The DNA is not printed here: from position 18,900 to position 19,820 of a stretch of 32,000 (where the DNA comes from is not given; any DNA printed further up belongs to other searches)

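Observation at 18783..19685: Restriction-modification remnant inserted exactly in the junction of the split B12-dependent ribonucleotide reductase (nrdJa | R' - M | nrdJb)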

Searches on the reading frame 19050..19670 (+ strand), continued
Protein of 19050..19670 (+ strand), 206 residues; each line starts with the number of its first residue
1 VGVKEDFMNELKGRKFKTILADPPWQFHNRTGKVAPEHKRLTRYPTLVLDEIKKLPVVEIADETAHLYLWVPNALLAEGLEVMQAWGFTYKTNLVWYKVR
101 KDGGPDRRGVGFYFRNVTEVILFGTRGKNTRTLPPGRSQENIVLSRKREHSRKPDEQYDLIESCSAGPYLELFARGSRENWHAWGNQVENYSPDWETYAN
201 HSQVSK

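Call 31: find_homologous_proteins(query=L001:5411-5998:+)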
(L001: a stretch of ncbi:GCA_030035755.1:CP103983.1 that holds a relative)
Query L001:5411-5998:+ (196 aa): 8000 proteins with E <= 0.001 among 8000 candidates; the best 120 are listed.
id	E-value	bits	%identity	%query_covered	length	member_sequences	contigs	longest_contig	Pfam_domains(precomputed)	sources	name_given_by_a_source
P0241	3.9e-130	450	100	100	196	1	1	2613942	PF09195.18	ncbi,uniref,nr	ncbi:BglII/BstYI family type II restriction endonuclease [Cysteiniphilum sp. QT6929]|uniref:BglII/Bs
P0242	4.8e-103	361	76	99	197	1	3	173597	PF09195.18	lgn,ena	-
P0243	2.5e-102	359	75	99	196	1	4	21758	PF09195.18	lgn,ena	-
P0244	8.7e-102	357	76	99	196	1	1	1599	PF09195.18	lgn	-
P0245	9.9e-102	357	76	99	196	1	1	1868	PF09195.18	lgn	-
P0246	1.3e-101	357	77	99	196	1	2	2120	PF09195.18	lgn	-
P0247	1.8e-101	356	76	99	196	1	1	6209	PF09195.18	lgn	-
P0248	1.9e-101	356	76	99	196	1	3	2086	PF09195.18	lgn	-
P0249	3.2e-101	355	75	99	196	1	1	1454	PF09195.18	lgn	-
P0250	3.8e-101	355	77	99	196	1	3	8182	PF09195.18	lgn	-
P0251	4.9e-101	355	75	99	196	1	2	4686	PF09195.18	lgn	-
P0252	5.1e-101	355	77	99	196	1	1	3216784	PF09195.18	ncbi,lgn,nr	ncbi:MAG: restriction endonuclease [Gammaproteobacteria bacterium]|nr:MAG: restriction endonuclease 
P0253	5.3e-101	355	76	100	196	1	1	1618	PF09195.18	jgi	jgi:hypothetical protein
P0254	6.8e-101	354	75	99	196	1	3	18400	PF09195.18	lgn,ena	-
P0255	6.9e-101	354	76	99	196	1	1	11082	PF09195.18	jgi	jgi:hypothetical protein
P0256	8.0e-101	354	76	99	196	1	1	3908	PF09195.18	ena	-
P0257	9.1e-101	354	75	99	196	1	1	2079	PF09195.18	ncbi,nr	ncbi:MAG: restriction endonuclease [Candidatus Competibacteraceae bacterium]|nr:restriction endonucl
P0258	9.9e-101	354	75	99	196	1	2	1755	PF09195.18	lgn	-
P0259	1.3e-100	353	75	99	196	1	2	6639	PF09195.18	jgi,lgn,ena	-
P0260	1.7e-100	353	76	99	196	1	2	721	PF09195.18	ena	-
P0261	2.1e-100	353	74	100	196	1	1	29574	PF09195.18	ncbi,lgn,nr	ncbi:restriction endonuclease BglII [Candidatus Magnetomorum sp. HK-1]|nr:restriction endonuclease B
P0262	2.1e-100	353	74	99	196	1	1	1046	PF09195.18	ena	-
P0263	2.3e-100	353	75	99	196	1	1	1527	PF09195.18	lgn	-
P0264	2.6e-100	352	75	99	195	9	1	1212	PF09195.18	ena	-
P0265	2.8e-100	352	75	99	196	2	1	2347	PF09195.18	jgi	jgi:hypothetical protein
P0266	3.1e-100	352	75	99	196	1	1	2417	PF09195.18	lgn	-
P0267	3.2e-100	352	75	99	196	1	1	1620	PF09195.18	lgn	-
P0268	3.2e-100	352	76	99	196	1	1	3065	PF09195.18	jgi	jgi:hypothetical protein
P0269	3.4e-100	352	76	99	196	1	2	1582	PF09195.18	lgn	-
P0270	3.9e-100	352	74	99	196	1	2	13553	PF09195.18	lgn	-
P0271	3.9e-100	352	76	99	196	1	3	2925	PF09195.18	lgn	-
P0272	5.0e-100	352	75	99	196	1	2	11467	PF09195.18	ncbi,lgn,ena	-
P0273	5.6e-100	351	75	99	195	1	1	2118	PF09195.18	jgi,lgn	jgi:hypothetical protein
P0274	6.4e-100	351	74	99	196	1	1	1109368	PF09195.18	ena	-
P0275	6.5e-100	351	75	99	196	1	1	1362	PF09195.18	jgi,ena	-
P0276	7.3e-100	351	73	100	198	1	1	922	PF09195.18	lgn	-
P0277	7.4e-100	351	76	99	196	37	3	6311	PF09195.18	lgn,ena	-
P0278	8.3e-100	351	72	99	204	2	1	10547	PF09195.18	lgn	-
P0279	8.5e-100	351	71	100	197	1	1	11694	PF09195.18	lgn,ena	-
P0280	8.6e-100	351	74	99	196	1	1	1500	PF09195.18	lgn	-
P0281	8.7e-100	351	76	99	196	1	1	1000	PF09195.18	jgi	-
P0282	8.9e-100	351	74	99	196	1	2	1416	PF09195.18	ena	-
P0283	9.1e-100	351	76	99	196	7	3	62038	PF09195.18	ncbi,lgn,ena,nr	ncbi:MAG: restriction endonuclease [Proteobacteria bacterium]|nr:restriction endonuclease [Pseudomon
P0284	9.2e-100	351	75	99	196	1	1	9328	PF09195.18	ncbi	-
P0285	9.2e-100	351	74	99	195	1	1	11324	PF09195.18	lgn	-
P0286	9.8e-100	351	76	99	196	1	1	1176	PF09195.18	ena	-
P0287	1.1e-99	350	74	99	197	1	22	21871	PF09195.18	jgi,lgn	jgi:hypothetical protein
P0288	1.1e-99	350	75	99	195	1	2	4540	PF09195.18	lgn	-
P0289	1.1e-99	350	75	99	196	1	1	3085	PF09195.18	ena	-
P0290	1.2e-99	350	71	100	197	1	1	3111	PF09195.18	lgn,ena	-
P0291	1.2e-99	350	76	99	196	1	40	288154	PF09195.18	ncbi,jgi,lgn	-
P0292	1.5e-99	350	76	99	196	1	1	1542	PF09195.18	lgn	-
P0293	1.5e-99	350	74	99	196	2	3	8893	PF09195.18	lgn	-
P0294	1.6e-99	350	73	99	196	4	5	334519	PF09195.18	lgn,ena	-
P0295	1.7e-99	350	75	99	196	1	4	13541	PF09195.18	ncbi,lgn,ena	-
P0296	1.8e-99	350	73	99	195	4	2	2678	PF09195.18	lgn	-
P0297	2.0e-99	350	75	99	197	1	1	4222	PF09195.18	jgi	jgi:hypothetical protein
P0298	2.1e-99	349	74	99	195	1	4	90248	PF09195.18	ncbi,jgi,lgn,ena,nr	ncbi:MAG: BglII/BstYI family type II restriction endonuclease [Desulfuromonas thiophila]|jgi:hypothe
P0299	2.3e-99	349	76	99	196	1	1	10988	PF09195.18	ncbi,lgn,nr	ncbi:MAG: hypothetical protein K2Q45_07905 [Nitrosomonas sp.]|nr:hypothetical protein [Nitrosomonas 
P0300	2.4e-99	349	75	99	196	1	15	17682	PF09195.18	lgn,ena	-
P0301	2.8e-99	349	74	99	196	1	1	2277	PF09195.18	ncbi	-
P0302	2.9e-99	349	74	99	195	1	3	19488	PF09195.18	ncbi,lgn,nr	ncbi:MAG: BglII/BstYI family type II restriction endonuclease [Desulfuromonas thiophila]|nr:BglII/Bs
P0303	3.2e-99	349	73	99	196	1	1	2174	PF09195.18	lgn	-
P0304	3.3e-99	349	73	99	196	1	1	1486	PF09195.18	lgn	-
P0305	3.3e-99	349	74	99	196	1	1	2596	PF09195.18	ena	-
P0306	4.1e-99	349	74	99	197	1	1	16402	PF09195.18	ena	-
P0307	4.3e-99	348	73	99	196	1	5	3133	PF09195.18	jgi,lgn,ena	-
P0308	4.3e-99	348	75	99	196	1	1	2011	PF09195.18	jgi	jgi:hypothetical protein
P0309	4.3e-99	348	74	100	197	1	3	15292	PF09195.18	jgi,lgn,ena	-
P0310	4.5e-99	348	73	99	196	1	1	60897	PF09195.18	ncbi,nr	ncbi:MAG: restriction endonuclease [Deltaproteobacteria bacterium]|nr:restriction endonuclease [Delt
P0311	4.7e-99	348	73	99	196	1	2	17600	PF09195.18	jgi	-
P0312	5.1e-99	348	75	99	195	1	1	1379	PF09195.18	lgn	-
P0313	5.1e-99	348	73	99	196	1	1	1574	PF09195.18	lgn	-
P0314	5.2e-99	348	74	99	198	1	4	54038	PF09195.18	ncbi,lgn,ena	-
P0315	5.2e-99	348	72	100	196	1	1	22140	PF09195.18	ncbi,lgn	-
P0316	5.8e-99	348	75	99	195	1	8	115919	PF09195.18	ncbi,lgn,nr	ncbi:MAG: hypothetical protein JG718_04280 [Candidatus Thiothrix moscowensis]|nr:hypothetical protei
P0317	6.3e-99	348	75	99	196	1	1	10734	PF09195.18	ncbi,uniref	ncbi:BglII/BstYI family type II restriction endonuclease [Desulfobacter sp.]|uniref:BglII/BstYI fami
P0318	7.1e-99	348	74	99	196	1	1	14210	PF09195.18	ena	-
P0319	7.4e-99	348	74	99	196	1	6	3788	PF09195.18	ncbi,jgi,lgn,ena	jgi:hypothetical protein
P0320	7.5e-99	348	71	99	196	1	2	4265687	PF09195.18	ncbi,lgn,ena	-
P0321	7.5e-99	348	74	99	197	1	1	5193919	PF09195.18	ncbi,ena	-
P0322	7.7e-99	348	73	98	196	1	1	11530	PF09195.18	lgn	-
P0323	8.0e-99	348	73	99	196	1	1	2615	PF09195.18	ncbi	-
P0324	8.0e-99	348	73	99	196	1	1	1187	PF09195.18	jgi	jgi:hypothetical protein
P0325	8.2e-99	348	74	100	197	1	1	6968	PF09195.18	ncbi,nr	ncbi:MAG: BglII/BstYI family type II restriction endonuclease [Desulfuromonadales bacterium]|nr:BglI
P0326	8.2e-99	348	71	100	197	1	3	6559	PF09195.18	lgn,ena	-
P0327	8.4e-99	348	74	99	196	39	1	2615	PF09195.18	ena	-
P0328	8.5e-99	347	71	100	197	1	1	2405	PF09195.18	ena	-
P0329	8.7e-99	347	74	99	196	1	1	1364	PF09195.18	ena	-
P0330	8.7e-99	347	72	99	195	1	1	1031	PF09195.18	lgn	-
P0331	9.1e-99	347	73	99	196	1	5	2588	PF09195.18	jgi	-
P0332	9.2e-99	347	75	99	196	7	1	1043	PF09195.18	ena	-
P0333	9.7e-99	347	75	99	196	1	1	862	PF09195.18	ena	-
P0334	1.0e-98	347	75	99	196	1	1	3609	PF09195.18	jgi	jgi:hypothetical protein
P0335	1.0e-98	347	74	99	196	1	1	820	PF09195.18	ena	-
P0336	1.1e-98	347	74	99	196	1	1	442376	PF09195.18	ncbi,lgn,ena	-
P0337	1.1e-98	347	72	99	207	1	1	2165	PF09195.18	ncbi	-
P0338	1.2e-98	347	72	99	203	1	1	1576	PF09195.18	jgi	jgi:hypothetical protein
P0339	1.2e-98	347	74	99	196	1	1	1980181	PF09195.18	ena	-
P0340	1.3e-98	347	73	100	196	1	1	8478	PF09195.18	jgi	-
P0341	1.4e-98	347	73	99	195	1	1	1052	PF09195.18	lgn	-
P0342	1.5e-98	347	73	99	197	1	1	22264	PF09195.18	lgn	-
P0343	1.5e-98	347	73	99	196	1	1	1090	PF09195.18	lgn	-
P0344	1.5e-98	347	73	99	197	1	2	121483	PF09195.18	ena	-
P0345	1.6e-98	347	70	100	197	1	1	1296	PF09195.18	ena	-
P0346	1.6e-98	347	71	100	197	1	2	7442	PF09195.18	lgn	-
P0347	1.7e-98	347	74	99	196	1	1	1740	PF09195.18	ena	-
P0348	1.7e-98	347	73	99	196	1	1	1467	PF09195.18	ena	-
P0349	1.7e-98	346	72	99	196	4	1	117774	PF09195.18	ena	-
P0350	1.9e-98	346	74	99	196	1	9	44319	PF09195.18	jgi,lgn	-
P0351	2.1e-98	346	74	99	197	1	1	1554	PF09195.18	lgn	-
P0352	2.2e-98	346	75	99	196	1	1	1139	PF09195.18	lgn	-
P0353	2.2e-98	346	73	99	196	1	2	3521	PF09195.18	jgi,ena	-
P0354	2.3e-98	346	73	99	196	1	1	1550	PF09195.18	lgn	-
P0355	2.3e-98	346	74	99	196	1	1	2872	PF09195.18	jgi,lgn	-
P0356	2.3e-98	346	73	99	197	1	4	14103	PF09195.18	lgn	-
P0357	2.3e-98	346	75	99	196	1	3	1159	PF09195.18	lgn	-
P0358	2.4e-98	346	71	99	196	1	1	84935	PF09195.18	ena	-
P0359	2.6e-98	346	74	99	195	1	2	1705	PF09195.18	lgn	-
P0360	2.8e-98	346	73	99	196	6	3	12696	PF09195.18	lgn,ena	-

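Call 32: find_related_loci(query=window:19050-19667:+, collection=metagenome_contigs, flank=5000)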
Query window:19050-19667:+ (206 aa) in metagenome_contigs; peptide patterns used: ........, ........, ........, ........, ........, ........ (x = any residue, [..] = any of these).
600 stretches matched a pattern (row limit reached: there are more); 589 encode a relative of the query (tblastn E <= 1e-3); the best 80 are kept; 80 distinct loci.
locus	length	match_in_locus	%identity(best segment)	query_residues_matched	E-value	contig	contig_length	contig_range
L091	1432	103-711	80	1-203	8e-125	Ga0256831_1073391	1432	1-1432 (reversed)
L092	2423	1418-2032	77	1-205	3e-118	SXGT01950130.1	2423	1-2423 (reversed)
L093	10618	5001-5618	76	1-206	4e-112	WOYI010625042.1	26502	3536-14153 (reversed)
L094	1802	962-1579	77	1-206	3e-119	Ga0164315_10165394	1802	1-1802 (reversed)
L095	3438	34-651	75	1-206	3e-113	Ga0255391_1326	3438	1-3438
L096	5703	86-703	75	1-206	2e-110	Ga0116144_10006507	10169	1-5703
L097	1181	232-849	75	1-206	5e-120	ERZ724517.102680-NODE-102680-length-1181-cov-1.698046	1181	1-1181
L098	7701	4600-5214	74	1-205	4e-110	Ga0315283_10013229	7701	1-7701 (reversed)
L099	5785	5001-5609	75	1-203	6e-109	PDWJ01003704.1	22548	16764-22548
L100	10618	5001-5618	74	1-206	3e-108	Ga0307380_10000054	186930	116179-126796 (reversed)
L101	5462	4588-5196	74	1-203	3e-108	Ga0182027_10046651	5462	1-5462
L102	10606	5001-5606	74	5-206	3e-108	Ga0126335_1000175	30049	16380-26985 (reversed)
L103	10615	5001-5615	73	1-205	8e-108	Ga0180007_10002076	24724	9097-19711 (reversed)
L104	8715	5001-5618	76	1-206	1e-110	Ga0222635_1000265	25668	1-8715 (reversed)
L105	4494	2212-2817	73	5-206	8e-108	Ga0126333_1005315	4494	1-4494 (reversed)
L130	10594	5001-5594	71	6-203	3e-100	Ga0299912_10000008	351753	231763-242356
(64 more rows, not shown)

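Call 33: find_related_loci(query=window:19050-19667:+, collection=viral_contigs, flank=5000)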
Query window:19050-19667:+ (206 aa) in viral_contigs; peptide patterns used: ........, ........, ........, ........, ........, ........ (x = any residue, [..] = any of these).
130 stretches matched a pattern; 130 encode a relative of the query (tblastn E <= 1e-3); the best 80 are kept; 80 distinct loci.
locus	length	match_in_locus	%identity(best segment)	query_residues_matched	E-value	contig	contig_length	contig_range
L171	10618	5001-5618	76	1-206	5e-112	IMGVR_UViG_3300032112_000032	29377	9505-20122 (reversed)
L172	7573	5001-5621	73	1-206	2e-108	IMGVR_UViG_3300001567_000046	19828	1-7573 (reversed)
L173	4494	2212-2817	73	5-206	1e-107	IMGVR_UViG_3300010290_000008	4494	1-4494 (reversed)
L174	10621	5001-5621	73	1-206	6e-107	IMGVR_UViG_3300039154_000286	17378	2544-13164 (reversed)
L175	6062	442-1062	71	1-206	7e-104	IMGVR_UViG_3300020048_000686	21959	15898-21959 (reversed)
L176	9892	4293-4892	74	5-204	7e-104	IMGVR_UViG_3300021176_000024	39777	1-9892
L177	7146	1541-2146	73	3-203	2e-102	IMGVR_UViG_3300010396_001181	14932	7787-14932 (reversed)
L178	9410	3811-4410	75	6-204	2e-102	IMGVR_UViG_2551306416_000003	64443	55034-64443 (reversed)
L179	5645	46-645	74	6-204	2e-101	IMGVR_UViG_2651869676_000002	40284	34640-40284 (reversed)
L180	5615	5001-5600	72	6-204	7e-101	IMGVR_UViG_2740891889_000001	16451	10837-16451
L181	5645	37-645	72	5-206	1e-100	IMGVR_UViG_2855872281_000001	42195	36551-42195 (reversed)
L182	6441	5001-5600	71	6-204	1e-99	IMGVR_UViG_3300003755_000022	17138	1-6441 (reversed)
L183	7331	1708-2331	67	3-206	9e-100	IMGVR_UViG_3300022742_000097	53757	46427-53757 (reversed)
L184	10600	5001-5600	73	6-204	3e-99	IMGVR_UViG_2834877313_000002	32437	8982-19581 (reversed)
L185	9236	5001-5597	70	6-203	8e-99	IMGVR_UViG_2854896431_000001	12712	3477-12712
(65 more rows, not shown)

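Call 46: search_protein_families(library=padloc, proteins=[L253:7210-9015:+, window:19050-19667:+, L251:8001-8588:+], max_evalue=0.001)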
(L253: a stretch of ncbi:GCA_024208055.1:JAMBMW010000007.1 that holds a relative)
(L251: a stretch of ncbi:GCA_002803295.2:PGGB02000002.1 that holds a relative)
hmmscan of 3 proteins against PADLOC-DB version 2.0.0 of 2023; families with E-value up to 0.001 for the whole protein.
L253:7210-9015:+ (602 aa): 50 families (the best 25 are shown)
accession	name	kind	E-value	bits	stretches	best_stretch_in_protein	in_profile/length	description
PDLC02914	ATPase-Toprim_I-B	-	2.6e-16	57.8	1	19-524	18-368/443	-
PDLC04235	PDC-M01A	-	4.4e-16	56.8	1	251-399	288-427/510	-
PDLC00290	PtuA1|PtuA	-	1.4e-15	55.6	2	18-75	16-72/414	AAA ATPase domain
PDLC04135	mad3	-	1.7e-15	55.5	1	10-390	8-329/374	mads_3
PDLC02980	AriA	-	9.9e-14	50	1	27-388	1-303/304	-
PDLC02335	AbiLi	-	6.8e-13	46.4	1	11-399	57-251/326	AbiLi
PDLC04236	PDC-M01A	-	1.2e-12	45.6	1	262-392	177-299/388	-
PDLC02913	ATPase_I-A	-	8.5e-12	42.9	2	206-408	247-426/508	-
PDLC00278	PtuA1|PtuA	-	1.6e-11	42.1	2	314-413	248-356/436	AAA ATPase domain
PDLC00271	PtuA1|PtuA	-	2.4e-11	41.8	2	283-406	221-340/421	AAA ATPase domain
PDLC04164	AriA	-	2.4e-11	41.7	2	218-389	85-237/253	-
PDLC00305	PtuA1|PtuA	-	3.1e-11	41.3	2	17-73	15-71/392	AAA ATPase domain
PDLC00282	PtuA1|PtuA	-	3.6e-11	40.6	1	305-392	345-430/520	AAA ATPase domain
PDLC00299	PtuA1|PtuA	-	3.8e-11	40.6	2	231-408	249-442/535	AAA ATPase domain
PDLC00303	PtuA1|PtuA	-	2.7e-10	37.9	1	310-407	206-300/386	AAA ATPase domain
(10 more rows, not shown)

window:19050-19667:+ (206 aa): 5 families
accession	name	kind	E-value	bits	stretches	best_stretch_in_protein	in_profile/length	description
PDLC03221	MTase_II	-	1.9e-87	291.1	1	15-189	20-193/272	Type II methyltransferase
PDLC03262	MTase_II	-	2.6e-77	257.1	1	10-204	4-197/204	Type II methyltransferase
PDLC03723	oMTase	-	1.8e-05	22.2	1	42-92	25-75/414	orphan methyltransferase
PDLC03379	MTase_II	-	0.00067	17.6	0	46-155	87-182/267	Type II methyltransferase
PDLC03371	MTase_II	-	0.0007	17.2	0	7-130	21-150/260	Type II methyltransferase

L251:8001-8588:+ (196 aa): 0 families

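Call 47: search_protein_families(library=pfam, proteins=[L253:7210-9015:+, L251:10030-10659:+], max_evalue=0.01)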
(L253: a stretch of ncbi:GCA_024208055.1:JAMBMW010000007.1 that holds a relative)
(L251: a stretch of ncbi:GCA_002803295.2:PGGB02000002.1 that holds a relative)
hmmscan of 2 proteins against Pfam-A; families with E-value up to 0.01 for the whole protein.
L253:7210-9015:+ (602 aa): 10 families
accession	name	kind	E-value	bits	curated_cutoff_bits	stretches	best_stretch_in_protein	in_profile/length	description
PF13304.12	AAA_21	-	1.7e-13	51.7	27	1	267-388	184-303/304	AAA domain, putative AbiEii toxin, Type IV TA system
PF00005.33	ABC_tran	-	1.5e-07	32.5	25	1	19-80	4-74/137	ABC transporter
PF13401.12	AAA_22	-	3.4e-05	24.6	27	1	25-97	5-79/130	AAA domain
PF02463.25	SMC_N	-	5.1e-05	23.2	40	1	10-401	8-213/220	RecF/RecN/SMC N terminal domain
PF24883.2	NPHP3_N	-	7.8e-05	23.4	24.8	0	26-54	23-51/164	Nephrocystin 3, N-terminal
PF13175.12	AAA_15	-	0.00057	20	32.1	1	10-386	9-372/374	AAA ATPase domain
PF01637.24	ATPase_2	-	0.0014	18.9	33.2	1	26-101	21-99/225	ATPase domain predominantly from Archaea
PF13238.12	AAA_18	-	0.003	18.5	29.4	0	29-83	2-50/128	AAA domain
PF20720.3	nSTAND3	-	0.0047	17.1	27.2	0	26-65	18-56/155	Novel STAND NTPase 3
PF13191.12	AAA_16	-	0.0055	17.7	32.6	0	25-79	24-82/167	AAA ATPase domain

L251:10030-10659:+ (210 aa): 1 family
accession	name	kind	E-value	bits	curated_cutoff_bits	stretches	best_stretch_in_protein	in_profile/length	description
PF19515.5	DUF6048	-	0.0052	17.1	27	1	133-170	100-136/232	Domain of unknown function (DUF6048)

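Call 63: search_protein_families(library=pfam, proteins=[L130:10-1662:+, L130:1901-3031:+, L130:3046-3993:+, L130:4132-4962:+, L130:6207-7268:+, L130:5657-6175:-], max_evalue=0.001)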
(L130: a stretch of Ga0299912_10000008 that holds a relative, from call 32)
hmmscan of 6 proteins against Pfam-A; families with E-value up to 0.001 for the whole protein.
L130:10-1662:+ (550 aa): 1 family
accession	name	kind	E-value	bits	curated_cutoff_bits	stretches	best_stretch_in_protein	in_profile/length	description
PF02867.20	Ribonuc_red_lgC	-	8.2e-175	582.8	23.9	1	1-498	39-523/523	Ribonucleotide reductase, barrel domain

L130:1901-3031:+ (376 aa): 1 family
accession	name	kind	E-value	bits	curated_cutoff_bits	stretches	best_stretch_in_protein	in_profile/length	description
PF00268.27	Ribonuc_red_sm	-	1.2e-89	300.8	33.6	1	56-343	2-281/281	Ribonucleotide reductase, small chain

L130:3046-3993:+ (315 aa): 1 family
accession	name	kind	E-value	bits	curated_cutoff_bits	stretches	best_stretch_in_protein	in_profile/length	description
PF06114.19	Peptidase_M78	-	2.3e-16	60.1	22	1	166-242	28-101/123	IrrE N-terminal-like domain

L130:4132-4962:+ (276 aa): 1 family
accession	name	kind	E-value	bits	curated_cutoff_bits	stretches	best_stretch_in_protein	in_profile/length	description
PF09195.17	Endonuc-BglII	-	4.2e-46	157.1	26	1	52-265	1-162/163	Restriction endonuclease BglII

L130:6207-7268:+ (353 aa): 3 families
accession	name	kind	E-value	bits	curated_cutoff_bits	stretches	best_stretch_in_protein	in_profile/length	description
PF00753.33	Lactamase_B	-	7.5e-20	72.1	22.7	1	97-282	5-196/196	Metallo-beta-lactamase superfamily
PF19583.5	ODP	-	2.2e-09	37.9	27.2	1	99-249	4-140/194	ODP family beta lactamase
PF12706.13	Lactamase_B_2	-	0.00015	21.9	27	1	110-191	3-83/200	Beta-lactamase superfamily domain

L130:5657-6175:- (172 aa): 0 families
